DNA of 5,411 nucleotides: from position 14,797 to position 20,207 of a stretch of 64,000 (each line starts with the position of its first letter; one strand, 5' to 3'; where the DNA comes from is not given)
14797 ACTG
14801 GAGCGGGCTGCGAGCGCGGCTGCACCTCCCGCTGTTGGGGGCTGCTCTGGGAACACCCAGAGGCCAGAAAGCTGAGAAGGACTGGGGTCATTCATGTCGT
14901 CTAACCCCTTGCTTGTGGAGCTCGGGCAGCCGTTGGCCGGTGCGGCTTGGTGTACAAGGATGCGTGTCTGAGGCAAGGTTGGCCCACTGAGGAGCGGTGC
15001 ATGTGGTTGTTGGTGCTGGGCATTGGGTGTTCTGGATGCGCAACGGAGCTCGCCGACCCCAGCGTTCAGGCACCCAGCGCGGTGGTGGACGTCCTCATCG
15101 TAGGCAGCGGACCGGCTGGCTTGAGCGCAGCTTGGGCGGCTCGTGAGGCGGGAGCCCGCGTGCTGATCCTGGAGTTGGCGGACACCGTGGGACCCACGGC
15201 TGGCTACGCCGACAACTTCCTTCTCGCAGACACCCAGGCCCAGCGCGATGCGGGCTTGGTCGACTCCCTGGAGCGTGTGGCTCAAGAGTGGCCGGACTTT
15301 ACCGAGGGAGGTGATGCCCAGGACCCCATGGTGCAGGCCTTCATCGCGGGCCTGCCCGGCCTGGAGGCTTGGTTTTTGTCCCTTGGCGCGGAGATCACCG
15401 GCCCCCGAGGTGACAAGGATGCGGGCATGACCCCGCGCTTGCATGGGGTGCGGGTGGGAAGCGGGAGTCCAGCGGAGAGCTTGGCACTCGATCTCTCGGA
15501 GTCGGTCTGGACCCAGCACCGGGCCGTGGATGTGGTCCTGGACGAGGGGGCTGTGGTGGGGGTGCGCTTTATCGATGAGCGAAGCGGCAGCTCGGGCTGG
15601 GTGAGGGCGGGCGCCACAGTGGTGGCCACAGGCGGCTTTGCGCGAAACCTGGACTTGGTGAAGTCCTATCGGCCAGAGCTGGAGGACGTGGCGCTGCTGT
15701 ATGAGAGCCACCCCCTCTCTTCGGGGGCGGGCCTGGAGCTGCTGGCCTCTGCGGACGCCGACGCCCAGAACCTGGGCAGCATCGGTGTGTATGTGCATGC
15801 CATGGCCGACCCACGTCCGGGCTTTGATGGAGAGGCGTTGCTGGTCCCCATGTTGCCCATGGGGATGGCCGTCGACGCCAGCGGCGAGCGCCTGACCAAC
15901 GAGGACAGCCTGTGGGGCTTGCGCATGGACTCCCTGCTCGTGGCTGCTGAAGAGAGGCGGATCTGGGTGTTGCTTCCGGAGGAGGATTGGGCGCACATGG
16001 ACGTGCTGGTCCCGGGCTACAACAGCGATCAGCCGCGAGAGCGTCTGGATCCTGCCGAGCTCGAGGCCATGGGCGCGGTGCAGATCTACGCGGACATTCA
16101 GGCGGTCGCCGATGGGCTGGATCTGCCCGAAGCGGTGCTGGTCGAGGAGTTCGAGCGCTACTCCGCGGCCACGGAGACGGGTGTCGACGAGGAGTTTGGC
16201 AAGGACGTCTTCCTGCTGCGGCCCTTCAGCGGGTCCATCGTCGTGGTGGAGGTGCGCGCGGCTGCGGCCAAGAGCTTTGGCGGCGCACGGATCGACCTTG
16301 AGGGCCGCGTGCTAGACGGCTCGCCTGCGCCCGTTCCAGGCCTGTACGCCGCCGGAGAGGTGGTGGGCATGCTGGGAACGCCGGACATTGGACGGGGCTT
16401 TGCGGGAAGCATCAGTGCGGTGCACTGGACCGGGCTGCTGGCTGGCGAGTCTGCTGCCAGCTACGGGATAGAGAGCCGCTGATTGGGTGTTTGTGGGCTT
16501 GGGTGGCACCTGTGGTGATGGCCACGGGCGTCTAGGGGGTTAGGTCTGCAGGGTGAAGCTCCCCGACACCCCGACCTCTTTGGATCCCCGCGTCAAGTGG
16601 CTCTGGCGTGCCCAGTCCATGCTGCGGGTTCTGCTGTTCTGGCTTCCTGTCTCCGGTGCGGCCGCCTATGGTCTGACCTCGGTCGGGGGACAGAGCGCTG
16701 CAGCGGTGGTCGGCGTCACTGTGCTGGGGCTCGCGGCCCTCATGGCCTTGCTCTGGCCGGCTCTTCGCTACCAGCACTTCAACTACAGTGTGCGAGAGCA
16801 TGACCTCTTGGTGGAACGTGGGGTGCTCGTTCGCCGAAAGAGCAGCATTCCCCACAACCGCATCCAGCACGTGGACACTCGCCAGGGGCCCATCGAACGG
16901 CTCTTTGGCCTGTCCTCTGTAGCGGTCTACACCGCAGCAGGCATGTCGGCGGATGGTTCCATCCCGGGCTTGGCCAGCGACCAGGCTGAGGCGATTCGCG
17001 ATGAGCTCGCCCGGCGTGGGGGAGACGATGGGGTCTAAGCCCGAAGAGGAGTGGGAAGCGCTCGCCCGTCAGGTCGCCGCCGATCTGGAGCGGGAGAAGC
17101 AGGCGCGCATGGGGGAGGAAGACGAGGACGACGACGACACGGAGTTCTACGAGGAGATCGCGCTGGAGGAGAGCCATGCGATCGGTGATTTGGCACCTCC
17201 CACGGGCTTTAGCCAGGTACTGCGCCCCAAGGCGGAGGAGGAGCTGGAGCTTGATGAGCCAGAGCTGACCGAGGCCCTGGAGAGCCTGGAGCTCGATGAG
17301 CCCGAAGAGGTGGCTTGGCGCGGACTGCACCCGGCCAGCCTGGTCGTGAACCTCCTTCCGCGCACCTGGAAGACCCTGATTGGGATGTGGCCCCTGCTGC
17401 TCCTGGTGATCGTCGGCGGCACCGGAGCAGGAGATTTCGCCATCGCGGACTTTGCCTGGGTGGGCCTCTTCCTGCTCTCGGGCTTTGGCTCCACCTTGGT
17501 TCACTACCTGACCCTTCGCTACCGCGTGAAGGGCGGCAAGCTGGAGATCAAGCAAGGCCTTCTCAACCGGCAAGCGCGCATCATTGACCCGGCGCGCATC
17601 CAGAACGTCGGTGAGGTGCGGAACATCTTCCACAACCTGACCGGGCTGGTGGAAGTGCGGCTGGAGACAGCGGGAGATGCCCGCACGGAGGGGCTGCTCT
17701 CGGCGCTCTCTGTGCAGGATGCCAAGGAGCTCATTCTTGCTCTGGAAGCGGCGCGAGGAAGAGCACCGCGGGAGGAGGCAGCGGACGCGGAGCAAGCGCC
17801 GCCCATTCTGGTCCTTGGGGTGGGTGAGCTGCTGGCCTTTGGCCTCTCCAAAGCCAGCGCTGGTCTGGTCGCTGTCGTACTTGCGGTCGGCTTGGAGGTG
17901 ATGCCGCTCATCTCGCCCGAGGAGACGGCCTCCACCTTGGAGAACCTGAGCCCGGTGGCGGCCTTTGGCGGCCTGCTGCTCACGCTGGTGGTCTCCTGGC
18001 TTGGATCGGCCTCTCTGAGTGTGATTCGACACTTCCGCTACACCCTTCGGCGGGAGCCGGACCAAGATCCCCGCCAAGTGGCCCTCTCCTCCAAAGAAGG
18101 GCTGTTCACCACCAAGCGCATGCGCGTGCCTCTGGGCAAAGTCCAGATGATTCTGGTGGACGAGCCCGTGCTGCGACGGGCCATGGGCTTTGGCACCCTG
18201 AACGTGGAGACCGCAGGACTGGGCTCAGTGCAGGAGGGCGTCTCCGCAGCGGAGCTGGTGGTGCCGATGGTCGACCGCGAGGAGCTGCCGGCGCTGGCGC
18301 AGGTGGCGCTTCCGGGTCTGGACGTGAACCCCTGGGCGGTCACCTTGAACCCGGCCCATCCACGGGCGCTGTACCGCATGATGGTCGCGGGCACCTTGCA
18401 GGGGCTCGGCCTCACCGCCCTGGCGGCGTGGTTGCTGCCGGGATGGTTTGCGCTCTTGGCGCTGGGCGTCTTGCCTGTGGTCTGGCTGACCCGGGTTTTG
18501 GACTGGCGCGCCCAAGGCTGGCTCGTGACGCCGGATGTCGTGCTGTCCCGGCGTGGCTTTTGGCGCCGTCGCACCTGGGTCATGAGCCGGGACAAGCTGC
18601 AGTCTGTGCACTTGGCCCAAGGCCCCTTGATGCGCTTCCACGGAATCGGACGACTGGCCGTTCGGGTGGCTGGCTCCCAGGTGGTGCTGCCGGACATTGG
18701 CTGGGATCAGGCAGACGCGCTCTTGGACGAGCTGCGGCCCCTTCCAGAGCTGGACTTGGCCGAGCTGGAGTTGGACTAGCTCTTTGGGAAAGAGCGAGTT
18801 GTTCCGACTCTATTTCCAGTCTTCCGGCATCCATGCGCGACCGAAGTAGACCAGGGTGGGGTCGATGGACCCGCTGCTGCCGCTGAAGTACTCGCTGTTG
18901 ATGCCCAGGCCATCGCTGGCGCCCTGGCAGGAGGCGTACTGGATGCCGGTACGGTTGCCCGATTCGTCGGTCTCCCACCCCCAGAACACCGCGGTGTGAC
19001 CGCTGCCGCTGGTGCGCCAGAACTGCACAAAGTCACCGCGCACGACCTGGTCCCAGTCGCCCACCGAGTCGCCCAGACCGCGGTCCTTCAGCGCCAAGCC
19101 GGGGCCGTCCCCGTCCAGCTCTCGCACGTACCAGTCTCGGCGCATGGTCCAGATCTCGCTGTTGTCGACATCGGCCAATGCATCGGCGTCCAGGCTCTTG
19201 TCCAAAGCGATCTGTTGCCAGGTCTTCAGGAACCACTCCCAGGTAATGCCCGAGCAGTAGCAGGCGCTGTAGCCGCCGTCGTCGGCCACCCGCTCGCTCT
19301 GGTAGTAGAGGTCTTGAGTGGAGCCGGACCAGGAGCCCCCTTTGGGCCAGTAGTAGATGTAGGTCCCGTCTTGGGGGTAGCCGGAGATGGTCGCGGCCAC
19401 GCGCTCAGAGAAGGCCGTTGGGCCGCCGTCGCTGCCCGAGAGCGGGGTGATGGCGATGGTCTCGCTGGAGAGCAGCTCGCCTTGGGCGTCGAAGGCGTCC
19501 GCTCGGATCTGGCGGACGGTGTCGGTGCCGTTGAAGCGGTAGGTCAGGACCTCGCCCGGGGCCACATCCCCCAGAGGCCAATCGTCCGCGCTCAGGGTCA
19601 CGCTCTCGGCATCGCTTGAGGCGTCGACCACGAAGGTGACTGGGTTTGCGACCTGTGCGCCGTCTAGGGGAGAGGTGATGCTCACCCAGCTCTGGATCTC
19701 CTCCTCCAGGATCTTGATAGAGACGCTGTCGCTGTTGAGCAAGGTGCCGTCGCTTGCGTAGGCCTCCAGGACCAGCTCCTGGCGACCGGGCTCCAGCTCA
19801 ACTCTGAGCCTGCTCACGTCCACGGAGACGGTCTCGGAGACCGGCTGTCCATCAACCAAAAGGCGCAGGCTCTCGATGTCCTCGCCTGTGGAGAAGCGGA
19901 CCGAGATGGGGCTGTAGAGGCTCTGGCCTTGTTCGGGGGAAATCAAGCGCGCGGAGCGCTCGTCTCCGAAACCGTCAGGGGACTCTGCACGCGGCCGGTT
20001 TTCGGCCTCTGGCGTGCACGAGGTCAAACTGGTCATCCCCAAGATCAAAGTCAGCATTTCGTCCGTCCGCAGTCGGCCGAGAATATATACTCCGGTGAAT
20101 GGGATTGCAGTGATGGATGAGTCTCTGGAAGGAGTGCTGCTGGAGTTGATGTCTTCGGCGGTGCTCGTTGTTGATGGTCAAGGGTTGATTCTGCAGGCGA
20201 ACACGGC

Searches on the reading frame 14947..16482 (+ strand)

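Call 26: search_protein_families(library=pfam, proteins=[window:14947-16482:+], max_evalue=0.00001)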
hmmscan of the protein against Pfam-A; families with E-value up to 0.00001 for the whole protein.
window:14947-16482:+ (511 aa): 6 families
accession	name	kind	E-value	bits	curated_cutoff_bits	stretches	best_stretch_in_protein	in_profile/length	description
PF00890.30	FAD_binding_2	-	8e-38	131.1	20.4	1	48-474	1-401/414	FAD binding domain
PF01266.30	DAO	-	1.2e-07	32.1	27.9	0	48-92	1-46/353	FAD dependent oxidoreductase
PF13450.12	NAD_binding_8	-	1.7e-07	31.8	21.9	1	51-85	1-35/68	NAD(P)-binding Rossmann-like domain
PF12831.13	FAD_oxidored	-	6.8e-07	29.4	27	1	48-86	1-39/416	FAD dependent oxidoreductase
PF07992.20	Pyr_redox_2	-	7.4e-07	29.3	26.1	1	48-235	2-114/291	Pyridine nucleotide-disulphide oxidoreductase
PF03486.20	HI0933_like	-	5.9e-06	26.3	50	0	48-82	2-36/244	HI0933-like protein Rossmann domain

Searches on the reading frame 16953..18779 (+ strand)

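Call 26: search_protein_families(library=pfam, proteins=[window:16953-18779:+], max_evalue=0.00001)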
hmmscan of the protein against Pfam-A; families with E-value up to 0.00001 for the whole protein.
window:16953-18779:+ (608 aa): 1 family
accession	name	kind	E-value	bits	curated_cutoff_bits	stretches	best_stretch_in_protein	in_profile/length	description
PF03703.20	bPH_2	-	2.6e-37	127.4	22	3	518-593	1-77/78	Bacterial PH domain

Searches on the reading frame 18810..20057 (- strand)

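Call 26: search_protein_families(library=pfam, proteins=[window:18810-20057:-], max_evalue=0.00001)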
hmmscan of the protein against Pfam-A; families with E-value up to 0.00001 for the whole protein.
window:18810-20057:- (415 aa): 1 family
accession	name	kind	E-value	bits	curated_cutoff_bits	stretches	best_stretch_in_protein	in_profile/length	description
PF17957.7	Big_7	-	4.3e-06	27.7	24.1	0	125-159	3-41/70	Bacterial Ig domain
